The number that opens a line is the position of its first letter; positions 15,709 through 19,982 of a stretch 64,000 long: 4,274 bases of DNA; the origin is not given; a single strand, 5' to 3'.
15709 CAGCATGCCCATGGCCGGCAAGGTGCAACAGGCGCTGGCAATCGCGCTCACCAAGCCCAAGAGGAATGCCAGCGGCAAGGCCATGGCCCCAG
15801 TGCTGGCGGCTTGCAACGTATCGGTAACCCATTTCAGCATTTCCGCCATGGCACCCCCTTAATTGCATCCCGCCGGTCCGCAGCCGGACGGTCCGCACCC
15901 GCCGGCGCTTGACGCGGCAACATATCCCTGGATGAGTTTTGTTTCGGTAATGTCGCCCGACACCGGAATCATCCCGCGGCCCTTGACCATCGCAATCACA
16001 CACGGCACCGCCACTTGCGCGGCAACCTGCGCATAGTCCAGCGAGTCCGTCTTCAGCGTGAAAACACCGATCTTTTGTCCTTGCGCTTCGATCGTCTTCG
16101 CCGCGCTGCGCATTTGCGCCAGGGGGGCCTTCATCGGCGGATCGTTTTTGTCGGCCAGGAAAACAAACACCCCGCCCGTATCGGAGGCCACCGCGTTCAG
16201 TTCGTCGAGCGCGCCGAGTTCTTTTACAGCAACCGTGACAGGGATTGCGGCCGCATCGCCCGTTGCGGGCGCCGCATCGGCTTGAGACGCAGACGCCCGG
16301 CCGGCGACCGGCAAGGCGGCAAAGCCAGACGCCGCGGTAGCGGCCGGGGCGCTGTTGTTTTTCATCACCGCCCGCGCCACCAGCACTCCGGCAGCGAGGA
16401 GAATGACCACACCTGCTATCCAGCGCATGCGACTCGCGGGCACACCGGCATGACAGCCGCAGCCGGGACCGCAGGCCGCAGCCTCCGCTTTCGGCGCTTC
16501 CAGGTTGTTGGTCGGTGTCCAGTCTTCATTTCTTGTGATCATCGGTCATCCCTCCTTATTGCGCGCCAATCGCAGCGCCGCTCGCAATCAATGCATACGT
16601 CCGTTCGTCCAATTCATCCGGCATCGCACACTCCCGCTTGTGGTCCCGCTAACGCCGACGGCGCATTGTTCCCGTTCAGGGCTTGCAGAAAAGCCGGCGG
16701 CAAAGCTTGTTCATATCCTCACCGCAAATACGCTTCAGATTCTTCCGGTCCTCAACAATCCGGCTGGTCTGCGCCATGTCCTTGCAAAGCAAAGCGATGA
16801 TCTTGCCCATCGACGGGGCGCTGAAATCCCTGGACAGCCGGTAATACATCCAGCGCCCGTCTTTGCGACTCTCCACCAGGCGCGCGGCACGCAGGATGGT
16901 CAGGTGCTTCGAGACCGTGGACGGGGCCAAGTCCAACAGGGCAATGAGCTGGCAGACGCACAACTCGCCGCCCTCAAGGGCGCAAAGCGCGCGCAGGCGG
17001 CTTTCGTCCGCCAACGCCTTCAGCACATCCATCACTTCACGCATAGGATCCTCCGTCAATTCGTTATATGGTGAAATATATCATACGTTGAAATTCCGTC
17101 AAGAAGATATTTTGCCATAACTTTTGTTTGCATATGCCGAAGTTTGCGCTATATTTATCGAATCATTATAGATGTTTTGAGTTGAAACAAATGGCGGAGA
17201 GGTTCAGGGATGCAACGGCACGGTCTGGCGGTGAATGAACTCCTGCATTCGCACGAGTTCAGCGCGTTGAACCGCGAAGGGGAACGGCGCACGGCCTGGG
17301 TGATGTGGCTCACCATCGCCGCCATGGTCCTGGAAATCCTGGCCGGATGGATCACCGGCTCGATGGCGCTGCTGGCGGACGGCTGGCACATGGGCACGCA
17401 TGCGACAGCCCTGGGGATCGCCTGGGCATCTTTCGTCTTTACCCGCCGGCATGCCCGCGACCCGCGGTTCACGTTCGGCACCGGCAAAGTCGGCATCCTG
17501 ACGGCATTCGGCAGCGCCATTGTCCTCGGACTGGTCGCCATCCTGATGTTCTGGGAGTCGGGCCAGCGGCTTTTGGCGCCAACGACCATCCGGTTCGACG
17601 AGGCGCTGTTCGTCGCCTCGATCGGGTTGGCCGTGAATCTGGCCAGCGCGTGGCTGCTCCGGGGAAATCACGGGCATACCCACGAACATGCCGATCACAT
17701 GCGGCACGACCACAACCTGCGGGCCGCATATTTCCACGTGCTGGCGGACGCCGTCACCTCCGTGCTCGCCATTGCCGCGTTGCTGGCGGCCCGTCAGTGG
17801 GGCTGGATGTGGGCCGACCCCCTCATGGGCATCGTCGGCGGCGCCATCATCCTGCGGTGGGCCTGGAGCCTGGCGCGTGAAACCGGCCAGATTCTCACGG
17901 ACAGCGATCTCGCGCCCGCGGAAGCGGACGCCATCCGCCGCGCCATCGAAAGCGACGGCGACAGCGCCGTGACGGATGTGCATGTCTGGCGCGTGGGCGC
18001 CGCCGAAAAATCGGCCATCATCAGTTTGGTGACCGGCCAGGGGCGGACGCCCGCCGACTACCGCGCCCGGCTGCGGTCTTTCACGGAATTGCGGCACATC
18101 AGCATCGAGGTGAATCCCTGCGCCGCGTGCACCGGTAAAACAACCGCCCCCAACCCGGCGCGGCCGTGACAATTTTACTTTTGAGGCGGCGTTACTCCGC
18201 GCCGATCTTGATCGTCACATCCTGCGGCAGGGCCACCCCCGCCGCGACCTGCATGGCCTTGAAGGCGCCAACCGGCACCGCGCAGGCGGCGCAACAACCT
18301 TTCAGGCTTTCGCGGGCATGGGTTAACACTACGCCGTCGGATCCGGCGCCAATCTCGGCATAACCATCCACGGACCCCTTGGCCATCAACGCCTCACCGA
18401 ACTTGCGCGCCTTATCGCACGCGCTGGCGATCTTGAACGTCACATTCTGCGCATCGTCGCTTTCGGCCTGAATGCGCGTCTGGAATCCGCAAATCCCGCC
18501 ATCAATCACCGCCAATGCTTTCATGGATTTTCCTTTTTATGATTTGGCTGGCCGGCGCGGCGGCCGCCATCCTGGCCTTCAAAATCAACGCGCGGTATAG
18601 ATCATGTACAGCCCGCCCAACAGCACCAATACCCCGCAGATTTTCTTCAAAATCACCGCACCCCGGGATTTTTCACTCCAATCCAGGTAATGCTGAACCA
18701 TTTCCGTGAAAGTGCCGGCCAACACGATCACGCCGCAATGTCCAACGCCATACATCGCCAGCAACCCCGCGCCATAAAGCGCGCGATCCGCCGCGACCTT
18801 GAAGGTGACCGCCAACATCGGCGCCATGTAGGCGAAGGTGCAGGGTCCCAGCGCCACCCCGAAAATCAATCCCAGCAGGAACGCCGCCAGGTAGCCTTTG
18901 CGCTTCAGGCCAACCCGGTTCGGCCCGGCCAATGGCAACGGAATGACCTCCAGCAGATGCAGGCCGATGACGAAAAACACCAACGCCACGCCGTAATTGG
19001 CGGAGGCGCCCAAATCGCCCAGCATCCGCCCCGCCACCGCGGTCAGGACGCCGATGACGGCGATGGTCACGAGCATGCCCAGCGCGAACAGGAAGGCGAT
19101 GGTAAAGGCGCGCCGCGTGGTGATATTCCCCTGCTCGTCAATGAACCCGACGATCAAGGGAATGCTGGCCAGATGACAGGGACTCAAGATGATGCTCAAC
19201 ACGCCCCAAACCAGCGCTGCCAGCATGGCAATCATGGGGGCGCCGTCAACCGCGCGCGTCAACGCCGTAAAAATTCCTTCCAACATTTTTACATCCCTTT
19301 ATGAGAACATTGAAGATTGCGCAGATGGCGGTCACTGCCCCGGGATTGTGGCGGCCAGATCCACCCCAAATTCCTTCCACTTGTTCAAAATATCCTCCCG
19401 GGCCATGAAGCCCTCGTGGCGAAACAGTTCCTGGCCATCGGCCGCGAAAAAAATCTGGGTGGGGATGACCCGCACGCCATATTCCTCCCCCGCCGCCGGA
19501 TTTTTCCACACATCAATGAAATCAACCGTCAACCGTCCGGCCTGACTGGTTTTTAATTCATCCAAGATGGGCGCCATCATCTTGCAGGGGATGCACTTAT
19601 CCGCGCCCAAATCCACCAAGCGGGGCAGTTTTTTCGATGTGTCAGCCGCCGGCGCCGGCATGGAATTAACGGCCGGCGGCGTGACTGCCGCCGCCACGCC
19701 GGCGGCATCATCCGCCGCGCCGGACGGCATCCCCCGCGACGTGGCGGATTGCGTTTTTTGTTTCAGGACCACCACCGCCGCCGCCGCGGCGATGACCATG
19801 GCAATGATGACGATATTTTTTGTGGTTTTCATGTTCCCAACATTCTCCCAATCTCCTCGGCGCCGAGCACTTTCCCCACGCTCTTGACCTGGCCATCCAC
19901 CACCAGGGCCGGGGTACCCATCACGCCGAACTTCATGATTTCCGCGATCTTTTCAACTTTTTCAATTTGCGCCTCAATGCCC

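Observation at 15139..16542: CcdA thiol-disulfide transporter plus a novel thioredoxin-fold-like membrane protein with CGP-repeat cysteine tails, directly upstream of and overlapping hgcA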

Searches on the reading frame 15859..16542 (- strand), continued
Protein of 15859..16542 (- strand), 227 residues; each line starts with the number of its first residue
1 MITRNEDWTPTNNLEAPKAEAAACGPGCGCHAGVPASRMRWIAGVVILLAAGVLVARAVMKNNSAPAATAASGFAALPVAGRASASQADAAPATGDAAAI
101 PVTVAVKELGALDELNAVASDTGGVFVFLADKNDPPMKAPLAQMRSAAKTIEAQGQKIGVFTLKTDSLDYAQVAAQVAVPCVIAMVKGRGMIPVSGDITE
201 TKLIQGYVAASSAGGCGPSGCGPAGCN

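Call 45: search_protein_families(library=ncbifam, proteins=[L004:3190-5136:+, L042:4927-6813:+, L027:2507-2845:+, L075:3848-4108:+, L037:8468-8746:+, L046:6086-6760:+, L003:42-1235:+, L049:9092-9979:+], max_evalue=0.00001)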
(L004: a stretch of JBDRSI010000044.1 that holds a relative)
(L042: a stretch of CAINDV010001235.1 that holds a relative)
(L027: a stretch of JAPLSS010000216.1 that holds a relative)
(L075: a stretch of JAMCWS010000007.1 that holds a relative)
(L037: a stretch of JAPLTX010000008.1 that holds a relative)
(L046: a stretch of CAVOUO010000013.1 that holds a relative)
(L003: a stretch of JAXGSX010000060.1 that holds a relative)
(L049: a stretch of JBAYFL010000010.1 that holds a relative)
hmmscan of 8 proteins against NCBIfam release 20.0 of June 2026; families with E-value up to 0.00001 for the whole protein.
L004:3190-5136:+ (648 aa): 19 families
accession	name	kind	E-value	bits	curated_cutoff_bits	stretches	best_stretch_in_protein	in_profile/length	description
TIGR01525.1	ATPase-IB_hvy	subfamily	2.4e-173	578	346.25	1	92-637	1-559/560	heavy metal translocating P-type ATPase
TIGR01512.1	ATPase-IB2_Cd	subfamily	5.8e-138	460.7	313.5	2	92-419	1-303/494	cadmium family heavy metal-translocating P-type ATPase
TIGR01511.1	ATPase-IB1_Cu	subfamily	2e-129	432.9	397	1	96-638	24-541/542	copper-translocating P-type ATPase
NF008262.1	PRK11033.1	equivalog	5.4e-118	395.4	1005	1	90-638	176-726/731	zinc/cadmium/mercury/lead-transporting ATPase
NF007952.0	PRK10671.1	equivalog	2.1e-115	386.8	1316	1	111-624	292-809/838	copper-exporting P-type ATPase CopA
NF033775.1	P_type_ZntA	exception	2.6e-102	343.4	1240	1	91-640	182-729/732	Zn(II)/Cd(II)/Pb(II) translocating P-type ATPase ZntA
TIGR01494.1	ATPase_P-type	subfamily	1.4e-83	280.9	62.3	1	115-615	2-465/478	HAD-IC family P-type ATPase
TIGR01497.1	kdpB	equivalog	4.9e-60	203.4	527.9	1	150-580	110-558/675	potassium-transporting ATPase subunit KdpB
TIGR01647.1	ATPase-IIIA_H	equivalog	8.9e-54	182.9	615.5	2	95-508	41-483/755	plasma-membrane proton-efflux P-type ATPase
NF010609.0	PRK14010.1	equivalog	3.2e-48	164.4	1323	1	149-596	108-570/673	K(+)-transporting ATPase subunit B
TIGR01517.1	ATPase-IIB_Ca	equivalog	7.5e-36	123.6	507.05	2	514-616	612-713/882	calcium-translocating P-type ATPase, PMCA-type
TIGR01522.1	ATPase-IIA2_Ca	equivalog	1.4e-34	119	798.3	2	514-609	572-667/854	calcium-transporting P-type ATPase, PMR1-type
TIGR01116.1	ATPase-IIA1_Ca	equivalog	4.4e-31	107.8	703.4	2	448-591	444-604/799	calcium-translocating P-type ATPase, SERCA-type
TIGR01106.1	ATPase-IIC_X-K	subfamily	3.2e-26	91.5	946.1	2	514-633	668-783/997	Na,H/K antiporter P-type ATPase subunit alpha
NF011702.0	PRK15122.1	subfamily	6.6e-26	90.5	975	1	474-575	584-686/907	magnesium-translocating P-type ATPase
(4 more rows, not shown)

L042:4927-6813:+ (628 aa): 29 families (the best 25 are shown)
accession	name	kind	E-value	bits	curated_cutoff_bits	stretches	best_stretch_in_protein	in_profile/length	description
TIGR04291.1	arsen_driv_ArsA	equivalog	2.4e-232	772.6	650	1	31-608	3-564/565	arsenical pump-driving ATPase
NF041417.1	ArsA_halo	exception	1.7e-102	344.2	800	1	31-619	12-610/617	arsenical pump-driving ATPase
TIGR00345.1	GET3_arsA_TRC40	subfamily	1.7e-100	336.5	135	3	35-312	1-293/299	TRC40/GET3/ArsA family transport-energizing ATPase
NF053621.1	ATPseBagBMYCTU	equivalog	3.5e-21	75.7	521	2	28-189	9-171/371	ATPase BagB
NF053622.1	ATPseBagAMYCTU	equivalog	5e-21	75.5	400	1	32-108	8-88/325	ATPase BagA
NF050088.1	Get3_fold_NosAFP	equivalog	1e-19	70.7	325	1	33-181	4-148/364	Get3/ArsA fold putative tail anchor-mediating ATPase NosAFP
NF041546.1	ParA_partition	equivalog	6.6e-16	58.5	180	2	372-409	7-44/203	ParA family partition ATPase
TIGR01968.1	minD_bact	equivalog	6e-14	52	212.9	1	367-400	4-37/261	septum site-determining protein MinD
TIGR01969.1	minD_arch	subfamily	7.4e-13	48.2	201.75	0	367-427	3-63/251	cell division ATPase MinD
NF041136.1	MrpORP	equivalog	4.8e-11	42.6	450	0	367-398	8-39/365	iron-sulfur cluster carrier protein MrpORP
NF047398.1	AAA_KGGVGR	domain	7.1e-11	42.8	90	0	30-68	2-40/190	KGGVGR-motif variant AAA ATPase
TIGR01281.1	DPOR_bchL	equivalog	4e-10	39.5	345.15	0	37-83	6-52/268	ferredoxin:protochlorophyllide reductase (ATP-dependent) iron-sulfur ATP-binding protein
TIGR03371.1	cellulose_yhjQ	equivalog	5e-10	39.3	157.85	0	39-80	10-51/246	cellulose biosynthesis protein BcsQ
NF038214.1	IS21_help_AAA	equivalog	7.2e-10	38.9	200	0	349-401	77-126/232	IS21-like element helper ATPase IstB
NF008079.0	PRK10818.1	equivalog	1.3e-09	37.7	508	0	365-395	3-33/270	septum site-determining protein MinD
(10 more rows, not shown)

L027:2507-2845:+ (112 aa): 1 family
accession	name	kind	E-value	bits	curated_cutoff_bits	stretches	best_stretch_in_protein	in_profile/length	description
NF033727.2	chaperon_ArsD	equivalog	1.2e-35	121.9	90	1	2-96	2-96/97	arsenite efflux transporter metallochaperone ArsD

L075:3848-4108:+ (86 aa): 4 families
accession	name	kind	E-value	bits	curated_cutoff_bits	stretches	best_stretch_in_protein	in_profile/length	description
NF041537.1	ArsM_AhpD_UU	exception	2.8e-11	42.8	510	1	2-50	282-330/345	arsenite methyltransferase/AhpD domain selenoprotein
TIGR00778.1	ahpD_dom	domain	4.2e-10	39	27.8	1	2-47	4-49/51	alkylhydroperoxidase AhpD family core domain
NF041047.1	GSU3128_fam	equivalog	6.2e-09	35.8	110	1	2-53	18-69/84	GSU3128 family (seleno)protein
NF045649.1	2X_seleno_MduS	exception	2.8e-07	29.8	380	1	2-50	252-300/338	methyltransferase domain-containing selenoprotein MduS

L037:8468-8746:+ (92 aa): 0 families

L046:6086-6760:+ (224 aa): 2 families
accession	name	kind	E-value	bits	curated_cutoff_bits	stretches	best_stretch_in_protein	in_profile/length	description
NF002999.0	PRK03767.1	equivalog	3e-12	46.8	141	1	101-194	69-173/200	NAD(P)H:quinone oxidoreductase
TIGR01755.1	flav_wrbA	equivalog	4.1e-09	36.7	132.5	1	102-176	69-142/197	NAD(P)H:quinone oxidoreductase type IV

L003:42-1235:+ (397 aa): 2 families
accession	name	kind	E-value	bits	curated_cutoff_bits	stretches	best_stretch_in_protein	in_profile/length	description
NF040736.1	efflux_SaoE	equivalog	4.5e-25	88.6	325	2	10-109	43-140/352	efflux transporter SaoE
NF033936.1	CuZnOut_SO0444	equivalog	1.1e-24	87.3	300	2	1-114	24-135/351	SO_0444 family Cu/Zn efflux transporter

L049:9092-9979:+ (295 aa): 31 families (the best 25 are shown)
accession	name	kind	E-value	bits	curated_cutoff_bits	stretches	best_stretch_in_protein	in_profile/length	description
NF008823.0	PRK11873.1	subfamily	5.3e-94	314.7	263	1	6-283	3-270/272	arsenite methyltransferase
NF047649.1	MTase_UXPK_star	exception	5.9e-47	160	460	1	6-240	9-232/283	methyltransferase/UXPK-star double selenoprotein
NF041537.1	ArsM_AhpD_UU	exception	6.4e-46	156.7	510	1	9-243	12-234/345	arsenite methyltransferase/AhpD domain selenoprotein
NF041536.1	ArsM_DUF2284_UU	exception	5.3e-41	140.4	575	1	33-242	28-233/459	arsenite methyltransferase/DUF2284 domain selenoprotein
NF040538.1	methyl_ArsM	equivalog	3.7e-35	121.7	500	2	65-149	47-129/356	arsinothricin biosynthesis methyltransferase ArsM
NF038099.1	AsSugarArsM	exception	5.2e-24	85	400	1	65-242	42-224/321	arsenosugar biosynthesis arsenite methyltransferase ArsM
NF045667.1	MTase_DVU1556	equivalog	1.9e-22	79.8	155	1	75-240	16-169/213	DVU_1556 family methyltransferase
NF040539.1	AST_met_ArsM_2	exception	1.4e-20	74.2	240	1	85-234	60-208/262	putative arsinothricin biosynthesis methyltransferase ArsM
NF052510.1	methyltran_MpqE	exception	2.4e-16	59.8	335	1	78-189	43-151/234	methyl-plastoquinone biosynthesis methyltransferase MpqE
TIGR02072.1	BioC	equivalog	2.2e-15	57.2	184.95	1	84-193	37-136/244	malonyl-ACP O-methyltransferase BioC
NF001244.0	PRK00216.1-5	equivalog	1.3e-14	54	216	1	80-193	47-157/236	bifunctional demethylmenaquinone methyltransferase/2-methoxy-6-polyprenyl-1,4-benzoquinol methylase UbiE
NF001240.0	PRK00216.1-1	equivalog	1.4e-14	53.8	378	1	76-193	58-172/251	bifunctional demethylmenaquinone methyltransferase/2-methoxy-6-polyprenyl-1,4-benzoquinol methylase UbiE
TIGR02752.1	MenG_heptapren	equivalog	1.7e-14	53.9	419.85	1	79-190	43-150/231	demethylmenaquinone methyltransferase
NF001243.0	PRK00216.1-4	equivalog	2.4e-14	53.2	235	1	79-189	45-151/237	demethylmenaquinone methyltransferase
TIGR01934.1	MenG_MenH_UbiE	subfamily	2.5e-13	49.9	158.35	1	81-192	39-144/223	ubiquinone/menaquinone biosynthesis methyltransferase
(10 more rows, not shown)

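Call 89: list_cluster_members(proteins=[window:15859-16542:-, window:15139-15849:-, window:14081-15139:-])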
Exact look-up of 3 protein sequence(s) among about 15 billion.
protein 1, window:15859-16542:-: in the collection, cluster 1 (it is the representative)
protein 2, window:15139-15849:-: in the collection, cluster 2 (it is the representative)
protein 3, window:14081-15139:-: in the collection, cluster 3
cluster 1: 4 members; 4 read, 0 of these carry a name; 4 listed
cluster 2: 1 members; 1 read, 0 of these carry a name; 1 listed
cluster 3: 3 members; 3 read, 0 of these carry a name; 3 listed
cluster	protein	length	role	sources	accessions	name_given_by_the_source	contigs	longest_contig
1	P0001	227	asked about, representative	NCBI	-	-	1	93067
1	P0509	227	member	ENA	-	-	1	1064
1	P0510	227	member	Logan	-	-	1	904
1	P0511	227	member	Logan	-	-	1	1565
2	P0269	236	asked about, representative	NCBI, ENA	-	-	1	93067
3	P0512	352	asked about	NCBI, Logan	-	-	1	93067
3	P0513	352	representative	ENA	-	-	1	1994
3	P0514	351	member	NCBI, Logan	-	-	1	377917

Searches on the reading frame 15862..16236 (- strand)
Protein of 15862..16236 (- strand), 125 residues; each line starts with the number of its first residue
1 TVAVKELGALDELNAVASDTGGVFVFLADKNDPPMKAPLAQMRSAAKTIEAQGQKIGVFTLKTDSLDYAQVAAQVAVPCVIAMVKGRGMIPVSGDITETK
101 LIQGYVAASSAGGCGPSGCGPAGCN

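Call 52: search_solved_structures(query=A4, max_evalue=10)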
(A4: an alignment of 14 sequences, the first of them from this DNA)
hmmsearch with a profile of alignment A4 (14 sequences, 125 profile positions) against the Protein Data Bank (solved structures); distinct sequences matched with E-value up to 10: 3.
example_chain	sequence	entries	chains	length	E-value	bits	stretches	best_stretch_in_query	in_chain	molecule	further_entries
7f84_A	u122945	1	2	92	0.68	13.3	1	23-74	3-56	CRISPR-associated endoribonuclease Cas2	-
7f1q_R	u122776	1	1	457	0.76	13.1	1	66-121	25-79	C-C motif chemokine 3,C-C chemokine receptor type 5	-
7f1t_A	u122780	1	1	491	0.88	12.9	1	66-121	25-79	C-C motif chemokine 3,C-C chemokine receptor type 5,Rubredoxin,C-C chemokine receptor type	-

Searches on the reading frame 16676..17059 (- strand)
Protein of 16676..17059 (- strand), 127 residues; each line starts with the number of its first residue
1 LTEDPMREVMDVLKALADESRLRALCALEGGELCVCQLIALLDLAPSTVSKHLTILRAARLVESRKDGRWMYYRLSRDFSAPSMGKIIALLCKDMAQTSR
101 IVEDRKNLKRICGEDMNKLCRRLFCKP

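Call 5: search_protein_families(library=pfam, proteins=[window:16676-17059:-], max_evalue=0.1)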
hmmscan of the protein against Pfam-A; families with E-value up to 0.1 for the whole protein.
window:16676-17059:- (127 aa): 10 families
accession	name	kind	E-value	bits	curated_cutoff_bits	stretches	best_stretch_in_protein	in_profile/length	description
PF01022.26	HTH_5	-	4e-16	59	22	1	18-64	1-47/47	Bacterial regulatory protein, arsR family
PF12840.13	HTH_20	-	4.3e-06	27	27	1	16-65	1-51/51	Helix-turn-helix domain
PF12802.13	MarR_2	-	0.0025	18.4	27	1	23-69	12-60/61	MarR family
PF02082.26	Rrf2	-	0.0037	17.9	30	1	39-123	30-109/132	Iron-dependent Transcriptional regulator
PF24037.1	DUF7346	-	0.0056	17.2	28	1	8-66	59-118/139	Family of unknown function (DUF7346)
PF13545.12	HTH_Crp_2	-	0.035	14.5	27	0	40-66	30-56/70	Crp-like helix-turn-helix domain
PF03965.22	Penicillinase_R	-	0.054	14.3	22.6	0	42-74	31-63/115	Penicillinase repressor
PF24034.1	DUF7343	-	0.054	13.8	27.6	0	16-69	2-55/62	Domain of unknown function (DUF7343)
PF09339.16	HTH_IclR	-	0.06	13.6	22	0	31-64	17-50/52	IclR helix-turn-helix domain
PF13463.12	HTH_27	-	0.079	13.7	22.2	0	37-76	23-65/68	Winged helix DNA-binding domain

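Call 6: search_protein_families(library=ncbifam, proteins=[window:16676-17059:-], max_evalue=0.1)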
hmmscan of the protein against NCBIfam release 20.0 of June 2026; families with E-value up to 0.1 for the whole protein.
window:16676-17059:- (127 aa): 13 families
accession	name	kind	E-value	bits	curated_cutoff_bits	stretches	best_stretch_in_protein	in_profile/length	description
NF033788.1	HTH_metalloreg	subfamily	2.5e-27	94.5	55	1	10-77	2-70/77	metalloregulator ArsR/SmtB family transcription factor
NF007528.0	PRK10141.1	subfamily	5.4e-18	64.9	97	1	10-89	7-86/117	metalloregulator ArsR/SmtB family transcription factor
NF040642.1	sulf_sens_BigR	equivalog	2.4e-17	62.8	155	1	7-93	8-94/95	sulfite-sensing transcriptional repressor BigR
NF033789.1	repress_SdpR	subfamily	4.2e-13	49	100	1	12-76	1-65/79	autorepressor SdpR family transcription factor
NF045707.1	Dbac_1936_reg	equivalog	6.8e-12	45.3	115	1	8-78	6-76/99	ArsR/SmtB-type metalloregulator TsoR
NF041413.1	ArsR_Rv2640c_fam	equivalog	7.3e-12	45.7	155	1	7-78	30-104/118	Rv2640c family ArsR-like transcriptional regulator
NF047906.1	CdPbTransRegCmtR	equivalog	1.4e-10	41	150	1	9-88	10-90/104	Cd(II)/Pb(II)-sensing metalloregulatory transcriptional regulator CmtR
NF052532.1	TransRegPagRBaca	equivalog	1.4e-06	28.4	170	1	7-91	15-95/99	transcriptional repressor PagR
NF053755.1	MsvR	equivalog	2.7e-05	24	220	1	13-76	7-73/236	transcriptional factor MsvR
TIGR01884.1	cas_HTH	subfamily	0.00042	19.7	60.2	1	7-66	130-190/202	CRISPR-associated CARF protein Csa3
TIGR02944.1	suf_reg_Xantho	equivalog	0.002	18.5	110.65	1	33-101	26-93/130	SUF system Fe-S cluster assembly regulator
NF053602.1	Phr_regulator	exception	0.01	15.4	320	1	12-67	5-60/191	heat shock transcription regulator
TIGR00738.1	rrf2_super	superfamily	0.038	13.9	73.3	1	43-105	36-97/132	Rrf2 family transcriptional regulator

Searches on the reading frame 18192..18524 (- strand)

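Call 5: search_protein_families(library=pfam, proteins=[window:18192-18524:-], max_evalue=0.1)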
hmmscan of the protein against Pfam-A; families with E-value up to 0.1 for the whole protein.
window:18192-18524:- (110 aa): 1 family
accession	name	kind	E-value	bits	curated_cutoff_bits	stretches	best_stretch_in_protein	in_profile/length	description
PF22263.1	DUF6951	-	2.3e-25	89.4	27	1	6-107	4-101/101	Family of unknown function (DUF6951)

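Call 6: search_protein_families(library=ncbifam, proteins=[window:18192-18524:-], max_evalue=0.1)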
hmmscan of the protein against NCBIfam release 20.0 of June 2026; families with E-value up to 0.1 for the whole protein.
window:18192-18524:- (110 aa): 0 families

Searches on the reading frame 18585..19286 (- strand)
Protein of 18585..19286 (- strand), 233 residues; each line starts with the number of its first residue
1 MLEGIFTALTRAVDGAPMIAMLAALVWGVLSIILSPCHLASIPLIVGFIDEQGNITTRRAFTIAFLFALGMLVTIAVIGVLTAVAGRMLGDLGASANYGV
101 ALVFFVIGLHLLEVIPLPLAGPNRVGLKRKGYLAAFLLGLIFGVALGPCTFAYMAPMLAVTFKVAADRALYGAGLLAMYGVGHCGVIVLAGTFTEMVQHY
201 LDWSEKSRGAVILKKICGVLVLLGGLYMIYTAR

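Call 5: search_protein_families(library=pfam, proteins=[window:18585-19286:-], max_evalue=0.1)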
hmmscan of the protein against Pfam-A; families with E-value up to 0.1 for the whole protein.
window:18585-19286:- (233 aa): 1 family
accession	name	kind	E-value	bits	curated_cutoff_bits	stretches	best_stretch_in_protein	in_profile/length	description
PF02683.22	DsbD_TM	-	1.3e-11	44.7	27.1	1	19-228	3-214/219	Cytochrome C biogenesis protein transmembrane domain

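Call 6: search_protein_families(library=ncbifam, proteins=[window:18585-19286:-], max_evalue=0.1)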
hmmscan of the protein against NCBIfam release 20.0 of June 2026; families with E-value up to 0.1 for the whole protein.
window:18585-19286:- (233 aa): 2 families
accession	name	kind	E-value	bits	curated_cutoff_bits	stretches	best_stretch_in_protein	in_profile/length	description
NF045694.1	seleno_TsoB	exception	1.5e-08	33.2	805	1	11-160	174-327/572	rhodanese/DsbD fusion-like selenoprotein TsoB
NF001419.0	PRK00293.1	subfamily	8.1e-07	28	330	1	19-193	170-351/574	protein-disulfide reductase DsbD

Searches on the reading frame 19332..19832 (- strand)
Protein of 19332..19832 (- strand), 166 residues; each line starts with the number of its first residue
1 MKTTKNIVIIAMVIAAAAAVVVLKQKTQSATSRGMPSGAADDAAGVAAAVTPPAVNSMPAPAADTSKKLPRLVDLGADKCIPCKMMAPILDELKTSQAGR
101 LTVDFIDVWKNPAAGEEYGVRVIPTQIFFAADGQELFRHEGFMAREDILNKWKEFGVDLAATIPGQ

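Call 5: search_protein_families(library=pfam, proteins=[window:19332-19832:-], max_evalue=0.1)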
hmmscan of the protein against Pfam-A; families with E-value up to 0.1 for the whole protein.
window:19332-19832:- (166 aa): 4 families
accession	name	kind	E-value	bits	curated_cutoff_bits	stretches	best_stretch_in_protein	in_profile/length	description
PF00085.26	Thioredoxin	-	8.9e-13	48.6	23.5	1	68-151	18-100/103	Thioredoxin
PF13098.12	Thioredoxin_2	-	7.7e-07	29.9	27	1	67-149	4-101/104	Thioredoxin-like domain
PF14595.12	Thioredoxin_9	-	0.012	15.9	25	1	68-137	41-112/129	Thioredoxin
PF01917.21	Arch_flagellin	-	0.023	15.5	29.5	1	7-32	9-34/162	Archaebacterial flagellin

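Call 6: search_protein_families(library=ncbifam, proteins=[window:19332-19832:-], max_evalue=0.1)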
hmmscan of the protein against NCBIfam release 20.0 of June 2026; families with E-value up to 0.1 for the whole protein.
window:19332-19832:- (166 aa): 12 families
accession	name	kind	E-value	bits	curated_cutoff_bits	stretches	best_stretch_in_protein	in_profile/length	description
TIGR01068.1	thioredoxin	equivalog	7.9e-16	58.1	96.8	1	67-151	13-96/101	thioredoxin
NF006898.0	PRK09381.1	equivalog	4.7e-14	52.7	138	1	72-130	25-83/109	thioredoxin TrxA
NF008229.0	PRK10996.1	equivalog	3.2e-07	30.2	125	1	67-145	51-128/141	thioredoxin TrxC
TIGR01126.1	pdi_dom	equivalog_domain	1.7e-05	25.1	107.2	1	71-150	17-99/105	protein disulfide-isomerase domain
NF001419.0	PRK00293.1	subfamily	3.1e-05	22.8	330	1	10-152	421-569/574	protein-disulfide reductase DsbD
TIGR00385.1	dsbE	subfamily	0.0012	18.5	123.15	0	9-105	6-100/173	DsbE family thiol:disulfide interchange protein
NF045694.1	seleno_TsoB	exception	0.011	13.9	805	1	65-151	471-567/572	rhodanese/DsbD fusion-like selenoprotein TsoB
TIGR02187.2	PDO_seleno_TRX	equivalog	0.016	14.5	185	1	78-134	28-83/209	protein disulfide oxidoreductase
NF052435.1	BamI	equivalog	0.019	14.8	180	1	1-70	1-72/226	biofilm-associated metzincin protease inhibitor BamI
NF047696.1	ThlDiSintTplARhiz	equivalog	0.034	13.9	230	0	71-99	100-128/219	thiol:disulfide interchange protein TlpA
NF047697.1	ThioredTrxAClost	equivalog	0.052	13.7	140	1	69-129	18-78/105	thioredoxin TrxA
TIGR00411.1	redox_disulf_1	equivalog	0.06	13.4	92.75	0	79-126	10-57/82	MJ0307 family thioredoxin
